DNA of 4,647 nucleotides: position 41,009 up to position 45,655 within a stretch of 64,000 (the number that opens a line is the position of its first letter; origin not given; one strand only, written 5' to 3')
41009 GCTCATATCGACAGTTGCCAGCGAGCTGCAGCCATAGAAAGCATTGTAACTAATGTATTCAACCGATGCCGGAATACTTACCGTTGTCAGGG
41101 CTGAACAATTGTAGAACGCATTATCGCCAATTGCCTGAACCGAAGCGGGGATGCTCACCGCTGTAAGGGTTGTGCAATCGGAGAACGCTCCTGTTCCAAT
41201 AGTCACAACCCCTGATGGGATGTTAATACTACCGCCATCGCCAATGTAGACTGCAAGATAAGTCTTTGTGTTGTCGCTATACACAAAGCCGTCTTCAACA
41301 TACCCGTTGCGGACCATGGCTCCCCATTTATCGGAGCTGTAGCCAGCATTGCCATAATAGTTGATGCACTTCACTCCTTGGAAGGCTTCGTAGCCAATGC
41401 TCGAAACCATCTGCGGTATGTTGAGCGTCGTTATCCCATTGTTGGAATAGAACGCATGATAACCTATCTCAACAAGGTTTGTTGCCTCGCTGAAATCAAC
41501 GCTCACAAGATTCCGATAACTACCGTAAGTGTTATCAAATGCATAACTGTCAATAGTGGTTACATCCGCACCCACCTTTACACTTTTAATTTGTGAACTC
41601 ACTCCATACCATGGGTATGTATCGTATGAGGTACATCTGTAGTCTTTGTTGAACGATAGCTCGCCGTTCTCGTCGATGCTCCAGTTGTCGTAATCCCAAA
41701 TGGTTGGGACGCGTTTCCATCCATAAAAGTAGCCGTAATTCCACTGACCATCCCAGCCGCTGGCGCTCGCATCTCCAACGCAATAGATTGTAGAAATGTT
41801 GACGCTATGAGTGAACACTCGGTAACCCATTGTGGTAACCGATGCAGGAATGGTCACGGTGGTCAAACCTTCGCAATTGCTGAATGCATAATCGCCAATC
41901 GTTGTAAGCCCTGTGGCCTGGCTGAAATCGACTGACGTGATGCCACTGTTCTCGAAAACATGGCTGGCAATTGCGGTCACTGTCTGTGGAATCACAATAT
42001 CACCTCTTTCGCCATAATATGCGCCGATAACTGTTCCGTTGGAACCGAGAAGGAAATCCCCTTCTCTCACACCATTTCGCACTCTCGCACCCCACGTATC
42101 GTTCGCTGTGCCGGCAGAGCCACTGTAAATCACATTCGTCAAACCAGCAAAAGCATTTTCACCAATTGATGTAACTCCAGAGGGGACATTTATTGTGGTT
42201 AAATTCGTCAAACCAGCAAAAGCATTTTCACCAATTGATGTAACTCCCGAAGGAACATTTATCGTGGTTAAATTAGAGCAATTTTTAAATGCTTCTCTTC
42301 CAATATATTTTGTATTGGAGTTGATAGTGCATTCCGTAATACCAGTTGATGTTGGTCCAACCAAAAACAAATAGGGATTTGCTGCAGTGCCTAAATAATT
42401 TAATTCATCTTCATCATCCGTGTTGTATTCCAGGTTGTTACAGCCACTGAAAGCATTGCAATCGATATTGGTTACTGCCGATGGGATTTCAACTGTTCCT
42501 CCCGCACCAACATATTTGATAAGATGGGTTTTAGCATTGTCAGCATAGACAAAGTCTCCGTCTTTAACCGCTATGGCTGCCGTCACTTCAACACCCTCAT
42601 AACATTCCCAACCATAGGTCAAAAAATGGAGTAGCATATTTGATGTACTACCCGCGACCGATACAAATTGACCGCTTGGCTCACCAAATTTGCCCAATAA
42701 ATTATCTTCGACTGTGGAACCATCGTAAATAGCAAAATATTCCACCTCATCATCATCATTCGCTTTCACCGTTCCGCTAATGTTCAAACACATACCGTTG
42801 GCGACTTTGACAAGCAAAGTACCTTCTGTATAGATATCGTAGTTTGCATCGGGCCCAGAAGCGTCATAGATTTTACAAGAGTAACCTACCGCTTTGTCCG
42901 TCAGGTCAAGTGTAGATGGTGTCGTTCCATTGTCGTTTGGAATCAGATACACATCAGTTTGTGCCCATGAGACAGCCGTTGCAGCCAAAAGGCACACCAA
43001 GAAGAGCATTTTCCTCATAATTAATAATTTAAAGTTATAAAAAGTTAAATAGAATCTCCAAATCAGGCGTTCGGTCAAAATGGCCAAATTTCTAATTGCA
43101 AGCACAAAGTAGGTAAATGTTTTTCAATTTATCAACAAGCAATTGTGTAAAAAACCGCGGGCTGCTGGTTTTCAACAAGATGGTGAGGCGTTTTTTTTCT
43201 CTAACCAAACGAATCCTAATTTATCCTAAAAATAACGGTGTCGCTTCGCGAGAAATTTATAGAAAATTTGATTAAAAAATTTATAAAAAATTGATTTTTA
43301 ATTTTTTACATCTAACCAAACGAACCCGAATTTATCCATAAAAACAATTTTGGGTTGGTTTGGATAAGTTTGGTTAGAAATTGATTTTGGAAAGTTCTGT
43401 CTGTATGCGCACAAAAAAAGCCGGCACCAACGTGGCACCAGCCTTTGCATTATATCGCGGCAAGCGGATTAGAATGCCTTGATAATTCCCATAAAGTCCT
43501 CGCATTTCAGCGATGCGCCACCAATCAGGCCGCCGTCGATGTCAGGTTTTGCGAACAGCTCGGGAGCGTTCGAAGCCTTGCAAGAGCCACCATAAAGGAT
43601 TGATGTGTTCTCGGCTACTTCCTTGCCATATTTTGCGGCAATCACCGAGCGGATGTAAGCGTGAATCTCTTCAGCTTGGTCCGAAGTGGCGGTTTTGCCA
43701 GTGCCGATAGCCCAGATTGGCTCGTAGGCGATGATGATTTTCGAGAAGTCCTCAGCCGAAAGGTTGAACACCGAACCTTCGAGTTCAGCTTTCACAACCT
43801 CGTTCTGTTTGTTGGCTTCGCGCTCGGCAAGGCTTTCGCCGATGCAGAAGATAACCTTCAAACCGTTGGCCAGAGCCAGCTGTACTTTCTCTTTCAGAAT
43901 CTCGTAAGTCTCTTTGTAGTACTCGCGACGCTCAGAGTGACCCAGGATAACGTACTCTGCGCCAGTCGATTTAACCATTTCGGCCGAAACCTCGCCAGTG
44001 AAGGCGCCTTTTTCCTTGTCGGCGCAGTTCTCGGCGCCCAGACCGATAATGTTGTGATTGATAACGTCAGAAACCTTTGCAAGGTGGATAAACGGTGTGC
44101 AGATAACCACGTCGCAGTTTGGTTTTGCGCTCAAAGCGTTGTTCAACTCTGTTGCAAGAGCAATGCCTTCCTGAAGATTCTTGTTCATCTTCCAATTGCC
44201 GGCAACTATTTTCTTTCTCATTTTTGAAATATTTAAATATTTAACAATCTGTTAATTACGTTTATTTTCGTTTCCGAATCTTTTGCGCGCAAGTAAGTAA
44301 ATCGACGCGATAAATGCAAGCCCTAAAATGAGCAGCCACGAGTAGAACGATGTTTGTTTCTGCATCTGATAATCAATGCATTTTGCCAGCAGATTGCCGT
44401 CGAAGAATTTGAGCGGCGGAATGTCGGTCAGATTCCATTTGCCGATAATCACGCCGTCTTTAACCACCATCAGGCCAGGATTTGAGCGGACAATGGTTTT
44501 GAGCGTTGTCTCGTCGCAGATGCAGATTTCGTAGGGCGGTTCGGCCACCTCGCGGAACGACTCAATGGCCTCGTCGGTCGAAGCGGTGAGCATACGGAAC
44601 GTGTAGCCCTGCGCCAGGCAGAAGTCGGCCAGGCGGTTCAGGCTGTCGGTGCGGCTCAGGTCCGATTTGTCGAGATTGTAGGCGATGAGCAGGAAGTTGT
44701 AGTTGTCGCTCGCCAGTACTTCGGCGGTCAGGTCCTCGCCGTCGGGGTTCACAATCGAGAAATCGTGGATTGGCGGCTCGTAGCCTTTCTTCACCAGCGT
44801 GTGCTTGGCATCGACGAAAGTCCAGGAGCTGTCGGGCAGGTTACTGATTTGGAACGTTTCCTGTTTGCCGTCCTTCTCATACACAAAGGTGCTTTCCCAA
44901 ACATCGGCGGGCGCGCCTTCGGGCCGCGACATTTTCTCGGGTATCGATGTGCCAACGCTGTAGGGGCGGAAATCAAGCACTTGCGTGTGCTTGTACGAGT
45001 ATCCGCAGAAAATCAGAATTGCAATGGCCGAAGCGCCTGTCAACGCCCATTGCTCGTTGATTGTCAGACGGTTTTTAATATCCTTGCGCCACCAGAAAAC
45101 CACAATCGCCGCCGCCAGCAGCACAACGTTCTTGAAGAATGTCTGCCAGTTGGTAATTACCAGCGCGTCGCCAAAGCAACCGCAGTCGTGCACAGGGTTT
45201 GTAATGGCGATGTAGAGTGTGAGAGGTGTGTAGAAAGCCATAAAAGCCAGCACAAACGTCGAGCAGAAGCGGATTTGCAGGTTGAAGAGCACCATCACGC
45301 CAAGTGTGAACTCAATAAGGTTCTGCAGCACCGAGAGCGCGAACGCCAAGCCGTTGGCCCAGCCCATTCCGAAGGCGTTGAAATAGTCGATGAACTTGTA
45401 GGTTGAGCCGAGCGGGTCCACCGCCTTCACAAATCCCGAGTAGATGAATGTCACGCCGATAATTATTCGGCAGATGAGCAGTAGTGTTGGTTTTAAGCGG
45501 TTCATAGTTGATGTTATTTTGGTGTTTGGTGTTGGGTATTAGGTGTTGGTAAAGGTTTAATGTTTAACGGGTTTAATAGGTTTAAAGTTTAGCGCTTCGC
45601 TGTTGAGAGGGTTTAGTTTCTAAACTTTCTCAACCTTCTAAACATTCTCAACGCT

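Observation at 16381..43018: Tandem pair of giant T9SS cargo genes with unrelated heads (8563 codons, about 40% of the window)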

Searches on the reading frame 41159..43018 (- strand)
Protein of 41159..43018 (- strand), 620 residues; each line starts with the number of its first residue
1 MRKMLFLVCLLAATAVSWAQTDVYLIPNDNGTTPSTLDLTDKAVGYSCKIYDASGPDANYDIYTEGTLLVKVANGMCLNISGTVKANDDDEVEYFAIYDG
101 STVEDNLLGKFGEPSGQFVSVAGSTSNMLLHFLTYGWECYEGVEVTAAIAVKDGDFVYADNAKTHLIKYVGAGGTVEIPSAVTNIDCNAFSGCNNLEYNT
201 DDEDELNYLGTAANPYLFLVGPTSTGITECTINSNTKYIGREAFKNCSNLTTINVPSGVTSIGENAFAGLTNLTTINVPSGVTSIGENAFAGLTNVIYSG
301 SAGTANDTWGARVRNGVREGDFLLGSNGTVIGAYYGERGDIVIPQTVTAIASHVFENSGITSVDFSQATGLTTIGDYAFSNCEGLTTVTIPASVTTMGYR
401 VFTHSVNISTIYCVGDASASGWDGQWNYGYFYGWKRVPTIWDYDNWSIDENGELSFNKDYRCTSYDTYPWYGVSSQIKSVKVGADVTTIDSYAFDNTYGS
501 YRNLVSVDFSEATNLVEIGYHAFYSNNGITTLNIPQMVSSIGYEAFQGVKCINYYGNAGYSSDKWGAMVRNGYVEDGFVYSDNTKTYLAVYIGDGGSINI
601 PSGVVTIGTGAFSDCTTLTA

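Call 43: find_homologous_proteins(query=window:41159-43018:-, max_evalue=1e-10)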
Query window:41159-43018:- (620 aa): 5136 proteins with E <= 1e-10 among 8000 candidates; the best 120 are listed.
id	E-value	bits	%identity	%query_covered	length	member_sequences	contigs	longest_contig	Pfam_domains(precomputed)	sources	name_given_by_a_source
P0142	1.0e-119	419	28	78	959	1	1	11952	PF13306.13,PF05725.19,PF02368.25,PF13855.13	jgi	-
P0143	3.3e-118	414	31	66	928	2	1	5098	PF13306.13,PF05725.19,PF13855.13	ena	-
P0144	7.3e-116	406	31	63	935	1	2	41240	PF13306.13,PF05725.19,PF13855.13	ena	-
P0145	2.7e-114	401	30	72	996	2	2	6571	PF09479.17,PF13306.13,PF12799.14,PF13855.13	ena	-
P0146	1.3e-111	392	34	36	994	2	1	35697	PF09479.17,PF13306.13,PF12799.14,PF13855.13,PF23952.2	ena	-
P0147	1.6e-106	375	33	76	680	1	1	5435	PF13306.13,PF13855.13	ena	-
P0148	6.1e-105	370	36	38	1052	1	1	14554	PF13306.13,PF00207.29,PF05725.19,PF12799.14,PF13855.13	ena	-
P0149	6.5e-104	367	31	65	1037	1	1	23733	PF13306.13,PF05725.19,PF13855.13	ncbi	-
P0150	5.2e-103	364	40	40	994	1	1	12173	PF13306.13,PF05725.19,PF03781.23,PF13855.13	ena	-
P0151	4.3e-102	361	28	72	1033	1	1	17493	PF13306.13,PF13855.13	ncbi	-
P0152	4.2e-100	354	29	65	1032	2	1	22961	PF13306.13,PF12799.14,PF13855.13,PF23952.2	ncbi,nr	ncbi:MAG: leucine-rich repeat protein, partial [Bacteroidales bacterium]|nr:leucine-rich repeat prot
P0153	4.3e-100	354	32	72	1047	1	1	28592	PF13306.13,PF05725.19,PF13855.13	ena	-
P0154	1.8e-96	342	29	66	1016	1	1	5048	PF13306.13,PF05725.19,PF12799.14,PF13855.13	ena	-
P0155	7.2e-94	334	28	72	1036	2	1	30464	PF13306.13,PF13855.13,PF23952.2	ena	-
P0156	1.5e-93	333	28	72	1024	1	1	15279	PF13306.13,PF18998.7,PF13855.13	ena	-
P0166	7.2e-86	307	26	72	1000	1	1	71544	PF13306.13,PF13855.13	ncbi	-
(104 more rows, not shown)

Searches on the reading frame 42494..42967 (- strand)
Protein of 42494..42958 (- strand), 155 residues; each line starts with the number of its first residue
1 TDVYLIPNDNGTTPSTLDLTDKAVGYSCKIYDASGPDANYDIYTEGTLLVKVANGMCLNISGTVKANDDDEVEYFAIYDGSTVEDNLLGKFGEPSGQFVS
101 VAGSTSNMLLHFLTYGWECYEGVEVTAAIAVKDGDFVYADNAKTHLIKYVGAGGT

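Call 37: search_protein_families(library=pfam, proteins=[window:42494-42958:-], max_evalue=5)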
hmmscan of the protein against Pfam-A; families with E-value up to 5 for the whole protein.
seq(155 aa): 0 families
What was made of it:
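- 42530..42958 (-): B aa 21-163: CUB domain at the distal tip. The single sequence gives no Pfam hit (call 37).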

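Call 71: search_solved_structures(query=A4, max_evalue=5, show_alignments=1)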
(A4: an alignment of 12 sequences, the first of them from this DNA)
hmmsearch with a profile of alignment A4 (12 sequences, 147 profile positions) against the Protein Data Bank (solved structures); distinct sequences matched with E-value up to 5: 38.
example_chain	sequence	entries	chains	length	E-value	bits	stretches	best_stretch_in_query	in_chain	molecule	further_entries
3kq4_B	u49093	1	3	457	4.1e-24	88.3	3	39-121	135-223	Cubilin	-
2qqk_A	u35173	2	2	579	5.7e-12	48.9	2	68-129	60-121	Neuropilin-2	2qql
7m22_N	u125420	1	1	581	5.8e-12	48.9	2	68-129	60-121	Neuropilin-2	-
8ivw_A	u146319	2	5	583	5.8e-12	48.9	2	68-129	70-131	Neuropilin-2 | aNRP2-14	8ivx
6fzv_D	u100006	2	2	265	8.8e-12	48.3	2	49-123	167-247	Procollagen C-endopeptidase enhancer 1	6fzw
7t4s_F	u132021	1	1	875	1.3e-11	47.7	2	68-129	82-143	Neuropilin-2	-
9en2_A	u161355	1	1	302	1.7e-11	47.4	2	50-122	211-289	Procollagen C-endopeptidase enhancer 1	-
7m0r_E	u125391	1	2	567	3.8e-09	39.8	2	41-128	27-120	Neuropilin-1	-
4gz9_A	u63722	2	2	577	3.9e-09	39.7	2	41-128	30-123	Neuropilin-1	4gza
10ri_E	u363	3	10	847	7.7e-09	38.8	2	40-128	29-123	Neuropilin-1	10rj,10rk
2wno_A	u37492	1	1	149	6.2e-08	35.8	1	32-129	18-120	TUMOR NECROSIS FACTOR-INDUCIBLE GENE 6 PROTEIN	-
6gh8_A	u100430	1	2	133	1e-06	31.9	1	68-128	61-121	Neuropilin-2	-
8h3s_A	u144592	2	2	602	5.1e-05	26.4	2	47-121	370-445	Enteropeptidase non-catalytic heavy chain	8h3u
8zi4_A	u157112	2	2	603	5.1e-05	26.4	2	47-121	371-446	Enteropeptidase non-catalytic heavy chain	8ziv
8zj4_A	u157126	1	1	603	6.5e-05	26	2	47-118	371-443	Enteropeptidase non-catalytic heavy chain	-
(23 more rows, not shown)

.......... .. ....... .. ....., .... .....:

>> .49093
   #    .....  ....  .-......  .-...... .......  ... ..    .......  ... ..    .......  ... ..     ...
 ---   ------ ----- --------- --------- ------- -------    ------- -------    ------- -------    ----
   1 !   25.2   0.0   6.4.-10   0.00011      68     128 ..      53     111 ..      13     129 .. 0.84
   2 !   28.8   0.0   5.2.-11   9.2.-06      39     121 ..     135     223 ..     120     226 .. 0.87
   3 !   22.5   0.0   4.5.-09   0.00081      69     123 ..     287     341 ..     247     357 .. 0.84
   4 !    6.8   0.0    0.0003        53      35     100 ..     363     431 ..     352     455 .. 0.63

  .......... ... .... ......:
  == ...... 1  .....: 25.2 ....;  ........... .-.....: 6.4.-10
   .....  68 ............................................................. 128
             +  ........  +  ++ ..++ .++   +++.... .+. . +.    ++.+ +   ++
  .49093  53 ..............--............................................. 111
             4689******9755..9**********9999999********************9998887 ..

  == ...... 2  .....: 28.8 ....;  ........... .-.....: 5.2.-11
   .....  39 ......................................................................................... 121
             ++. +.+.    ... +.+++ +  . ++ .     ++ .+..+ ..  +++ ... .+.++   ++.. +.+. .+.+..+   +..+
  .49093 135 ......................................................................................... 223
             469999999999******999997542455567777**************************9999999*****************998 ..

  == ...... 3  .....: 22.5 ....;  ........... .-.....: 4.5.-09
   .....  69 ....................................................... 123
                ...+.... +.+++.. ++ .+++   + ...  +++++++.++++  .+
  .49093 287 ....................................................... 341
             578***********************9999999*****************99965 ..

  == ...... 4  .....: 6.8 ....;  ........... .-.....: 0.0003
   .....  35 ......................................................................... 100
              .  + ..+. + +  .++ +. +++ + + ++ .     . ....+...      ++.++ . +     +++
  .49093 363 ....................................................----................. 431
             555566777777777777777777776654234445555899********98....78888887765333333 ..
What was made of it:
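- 42530..42958 (-): The family profile A4 hits cubilin, neuropilin, PCPE-1 and TSG-6 CUB domains, best E 4e-24 (call 71).
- On CUB domain: A profile of 12 family N-termini hits cubilin at 4e-24, neuropilin at 6e-12, and also PCPE-1, TSG-6 and C1r/MASP (call 71).
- Closest known: BspA / InlJ-type LRR surface proteins of Tannerella, Porphyromonas and Prevotella. Different: It also carries an N-terminal CUB domain (call 71), 18 InlB-type B-repeats and three jelly-roll inserts.
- Checked: 'CUB-like' is confirmed by a family profile: cubilin CUB, E 4e-24 (call 71).
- CUB profile, E 4e-24 (call 71).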

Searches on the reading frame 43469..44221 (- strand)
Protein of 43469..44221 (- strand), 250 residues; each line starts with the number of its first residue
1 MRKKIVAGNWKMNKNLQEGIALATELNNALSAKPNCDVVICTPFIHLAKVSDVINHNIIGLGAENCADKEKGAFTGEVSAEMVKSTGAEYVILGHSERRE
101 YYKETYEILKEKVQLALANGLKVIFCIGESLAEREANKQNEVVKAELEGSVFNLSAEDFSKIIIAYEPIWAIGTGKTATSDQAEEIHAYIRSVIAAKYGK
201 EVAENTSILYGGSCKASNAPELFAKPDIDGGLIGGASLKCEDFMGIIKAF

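Call 14: search_protein_families(library=pfam, proteins=[window:43469-44221:-], max_evalue=0.001)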
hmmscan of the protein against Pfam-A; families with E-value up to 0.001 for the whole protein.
window:43469-44221:- (250 aa): 1 family
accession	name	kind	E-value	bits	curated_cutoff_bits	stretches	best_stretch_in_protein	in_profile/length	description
PF00121.24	TIM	-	3.1e-96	322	20.1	1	4-249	1-244/245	Triosephosphate isomerase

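Call 16: find_related_loci(query=window:43469-44221:-, collection=genome_contigs, flank=10000)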
Query window:43469-44221:- (250 aa) in genome_contigs; peptide patterns used: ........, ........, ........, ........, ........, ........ (x = any residue, [..] = any of these).
600 stretches matched a pattern (row limit reached: there are more); 594 encode a relative of the query (tblastn E <= 1e-3); the best 80 are kept; 80 distinct loci.
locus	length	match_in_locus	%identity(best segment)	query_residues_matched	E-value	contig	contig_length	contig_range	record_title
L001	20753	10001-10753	89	1-250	7e-148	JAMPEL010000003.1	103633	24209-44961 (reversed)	MAG: Roseburia sp. isolate NALB_7823_13 Scaffold_#3__SCF_003__103533_bp, whole genome shotgun sequence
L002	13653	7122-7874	88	1-250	5e-147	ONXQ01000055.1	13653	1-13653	uncultured Prevotellaceae bacterium isolate RUG733 genome assembly, contig: scaffold_5152, whole genome shotgun sequence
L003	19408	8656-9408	88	1-250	2e-145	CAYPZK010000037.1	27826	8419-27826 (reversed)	MAG TPA_asm: uncultured Bacteroidaceae bacterium isolate SRP225648_co1_445 genome assembly, contig: NODE_3638_length_278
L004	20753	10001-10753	88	1-250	1e-144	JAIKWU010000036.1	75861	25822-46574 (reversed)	MAG: Bacteroidaceae bacterium isolate RUI437 k141_15055995_flag=0_multi=16.9979_len=75861, whole genome shotgun sequence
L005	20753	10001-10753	87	1-250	1e-144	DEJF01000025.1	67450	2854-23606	MAG TPA_asm: Prevotella sp. UBA2755 UBA2755_contig_214, whole genome shotgun sequence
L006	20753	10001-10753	87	1-250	1e-144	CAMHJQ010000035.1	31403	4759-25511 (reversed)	MAG: uncultured Prevotellaceae bacterium isolate SRR11784285_bin.40_metaWRAP_v1.3_MAG genome assembly, contig: ERZ122027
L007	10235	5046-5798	87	1-250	4e-144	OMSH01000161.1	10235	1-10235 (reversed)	uncultured Prevotellaceae bacterium isolate RUG828 genome assembly, contig: k87_18837307, whole genome shotgun sequence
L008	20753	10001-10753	87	1-250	9e-144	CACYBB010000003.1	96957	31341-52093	MAG: uncultured Bacteroidales bacterium isolate RUG11782 genome assembly, contig: RUG11782_asm_3, whole genome shotgun s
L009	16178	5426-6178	86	1-250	4e-143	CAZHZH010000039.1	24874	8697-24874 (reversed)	MAG TPA_asm: uncultured Bacteroidaceae bacterium isolate SRP225648_co1_97 genome assembly, contig: NODE_4460_length_2487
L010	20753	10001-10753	85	1-250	3e-143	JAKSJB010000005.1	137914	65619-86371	MAG: Bacteroidaceae bacterium isolate Horse_feces36 MAG036_5, whole genome shotgun sequence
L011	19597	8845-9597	86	1-250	6e-142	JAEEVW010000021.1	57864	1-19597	MAG: Prevotella sp. isolate Tb.RUG.463 NODE_1719_length_57864_cov_7.784298, whole genome shotgun sequence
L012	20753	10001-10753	85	1-250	1e-141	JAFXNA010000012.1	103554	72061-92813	MAG: Bacteroidaceae bacterium isolate RGIG6563 Sheep_Reticulum-5__c732, whole genome shotgun sequence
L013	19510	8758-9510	84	1-250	4e-141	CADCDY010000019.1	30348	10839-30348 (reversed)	MAG: uncultured Prevotellaceae bacterium isolate RUG14561 genome assembly, contig: RUG14561_asm_19, whole genome shotgun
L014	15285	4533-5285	85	1-250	8e-141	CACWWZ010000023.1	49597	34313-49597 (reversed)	MAG: uncultured Prevotellaceae bacterium isolate RUG10994 genome assembly, contig: RUG10994_asm_23, whole genome shotgun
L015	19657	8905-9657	86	1-250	1e-140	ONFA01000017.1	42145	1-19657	uncultured Prevotellaceae bacterium isolate RUG242 genome assembly, contig: scaffold_518, whole genome shotgun sequence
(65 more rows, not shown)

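Call 19: find_encoding_contigs(protein=window:43469-44221:-, flank=10000, max_places=10)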
Protein window:43469-44221:- (250 aa): 24 contigs read that carry it; 10 places shown.
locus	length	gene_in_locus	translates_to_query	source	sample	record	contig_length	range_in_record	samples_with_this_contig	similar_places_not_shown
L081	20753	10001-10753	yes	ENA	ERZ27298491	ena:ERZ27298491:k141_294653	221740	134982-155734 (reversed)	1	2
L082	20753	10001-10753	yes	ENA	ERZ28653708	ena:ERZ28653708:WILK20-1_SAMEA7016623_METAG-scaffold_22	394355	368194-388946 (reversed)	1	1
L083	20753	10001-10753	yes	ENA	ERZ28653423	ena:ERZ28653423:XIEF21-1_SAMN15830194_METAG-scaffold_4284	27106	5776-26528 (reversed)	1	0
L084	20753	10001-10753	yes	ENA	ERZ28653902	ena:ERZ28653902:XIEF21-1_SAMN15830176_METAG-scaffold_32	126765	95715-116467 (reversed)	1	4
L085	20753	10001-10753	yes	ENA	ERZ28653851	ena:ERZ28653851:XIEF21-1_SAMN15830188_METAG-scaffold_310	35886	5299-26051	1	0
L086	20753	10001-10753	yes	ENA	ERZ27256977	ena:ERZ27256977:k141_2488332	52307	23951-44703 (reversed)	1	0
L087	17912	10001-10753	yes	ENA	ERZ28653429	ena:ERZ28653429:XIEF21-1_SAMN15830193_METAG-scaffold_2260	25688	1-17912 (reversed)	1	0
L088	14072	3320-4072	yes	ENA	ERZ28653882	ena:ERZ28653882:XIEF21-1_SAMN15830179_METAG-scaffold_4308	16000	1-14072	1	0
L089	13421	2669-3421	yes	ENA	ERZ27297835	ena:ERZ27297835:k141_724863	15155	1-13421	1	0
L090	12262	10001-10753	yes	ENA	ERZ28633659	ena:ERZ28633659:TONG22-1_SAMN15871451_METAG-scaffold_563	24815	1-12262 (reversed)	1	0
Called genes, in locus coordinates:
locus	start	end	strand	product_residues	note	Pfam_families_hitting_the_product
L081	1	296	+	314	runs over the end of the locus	PF01073:3Beta_HSD, PF01370:Epimerase, PF02719:Polysacc_synt_2, PF04321:RmlD_sub_bind, PF07993:NAD_binding_4 (faint), PF13460:NAD_binding_10, PF16363:GDP_Man_Dehyd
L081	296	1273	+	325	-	PF00348:polyprenyl_synt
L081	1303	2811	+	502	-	PF02874:ATP-synt_ab_N, PF00006:ATP-synt_ab, PF22919:ATP-synt_VA_C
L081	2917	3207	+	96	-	PF12650:DUF3784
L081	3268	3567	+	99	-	-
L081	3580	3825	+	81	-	PF02823:ATP-synt_DE_N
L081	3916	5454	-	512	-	PF13620:CarboxypepD_reg (faint), PF08308:PEGA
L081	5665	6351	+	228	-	PF02223:Thymidylate_kin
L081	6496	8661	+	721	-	PF13098:Thioredoxin_2 (faint), PF00578:AhpC-TSA (weak), PF08534:Redoxin, PF13905:Thioredoxin_8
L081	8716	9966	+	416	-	PF07291:MauE, PF07681:DoxX (weak)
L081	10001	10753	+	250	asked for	PF00121:TIM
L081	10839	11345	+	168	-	PF00186:DHFR_1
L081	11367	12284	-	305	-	PF01882:DUF58, PF13519:VWA_2 (weak)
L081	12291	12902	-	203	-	PF01712:dNK, PF02223:Thymidylate_kin (faint), PF13238:AAA_18 (faint)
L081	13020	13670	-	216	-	PF00702:Hydrolase, PF12710:HAD, PF13419:HAD_2, PF13242:Hydrolase_like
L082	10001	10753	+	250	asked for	PF00121:TIM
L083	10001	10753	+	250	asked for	PF00121:TIM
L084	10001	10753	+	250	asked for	PF00121:TIM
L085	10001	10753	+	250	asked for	PF00121:TIM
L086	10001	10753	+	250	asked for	PF00121:TIM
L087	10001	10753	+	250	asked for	PF00121:TIM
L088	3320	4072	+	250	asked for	PF00121:TIM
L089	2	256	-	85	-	?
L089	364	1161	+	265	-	PF02223:Thymidylate_kin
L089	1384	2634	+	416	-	PF07291:MauE, PF07681:DoxX (weak)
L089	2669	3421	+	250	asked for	PF00121:TIM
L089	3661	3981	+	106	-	PF01909:NTP_transf_2, PF18765:Polbeta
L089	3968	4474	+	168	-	PF01934:HepT-like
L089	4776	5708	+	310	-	PF07751:Abi_2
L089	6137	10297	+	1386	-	PF13306:LRR_5, PF13855:LRR_8 (faint), PF13306:LRR_5, PF23952:LRR_EndoS (faint), PF13306:LRR_5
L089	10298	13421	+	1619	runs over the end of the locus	?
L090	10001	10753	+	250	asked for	PF00121:TIM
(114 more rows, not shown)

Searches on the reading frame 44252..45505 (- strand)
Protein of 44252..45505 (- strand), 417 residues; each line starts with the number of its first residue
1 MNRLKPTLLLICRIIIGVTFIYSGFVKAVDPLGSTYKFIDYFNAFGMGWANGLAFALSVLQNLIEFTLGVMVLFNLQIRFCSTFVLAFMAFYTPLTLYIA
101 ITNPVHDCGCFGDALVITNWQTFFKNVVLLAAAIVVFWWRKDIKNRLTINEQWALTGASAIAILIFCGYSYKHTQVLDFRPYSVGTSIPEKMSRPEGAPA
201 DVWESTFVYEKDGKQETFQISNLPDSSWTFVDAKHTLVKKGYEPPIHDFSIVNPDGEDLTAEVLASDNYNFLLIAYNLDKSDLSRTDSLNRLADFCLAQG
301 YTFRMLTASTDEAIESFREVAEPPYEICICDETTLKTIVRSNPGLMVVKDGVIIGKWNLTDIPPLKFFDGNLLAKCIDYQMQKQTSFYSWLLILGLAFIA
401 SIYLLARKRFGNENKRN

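Call 14: search_protein_families(library=pfam, proteins=[window:44252-45505:-], max_evalue=0.001)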
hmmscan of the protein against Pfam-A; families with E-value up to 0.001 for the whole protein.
window:44252-45505:- (417 aa): 2 families
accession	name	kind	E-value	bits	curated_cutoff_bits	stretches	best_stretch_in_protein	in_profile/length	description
PF07291.16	MauE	-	3.2e-18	66.7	27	1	6-138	2-127/128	Methylamine utilisation protein MauE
PF07681.17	DoxX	-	1.5e-07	32.4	23.6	1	8-93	1-80/85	DoxX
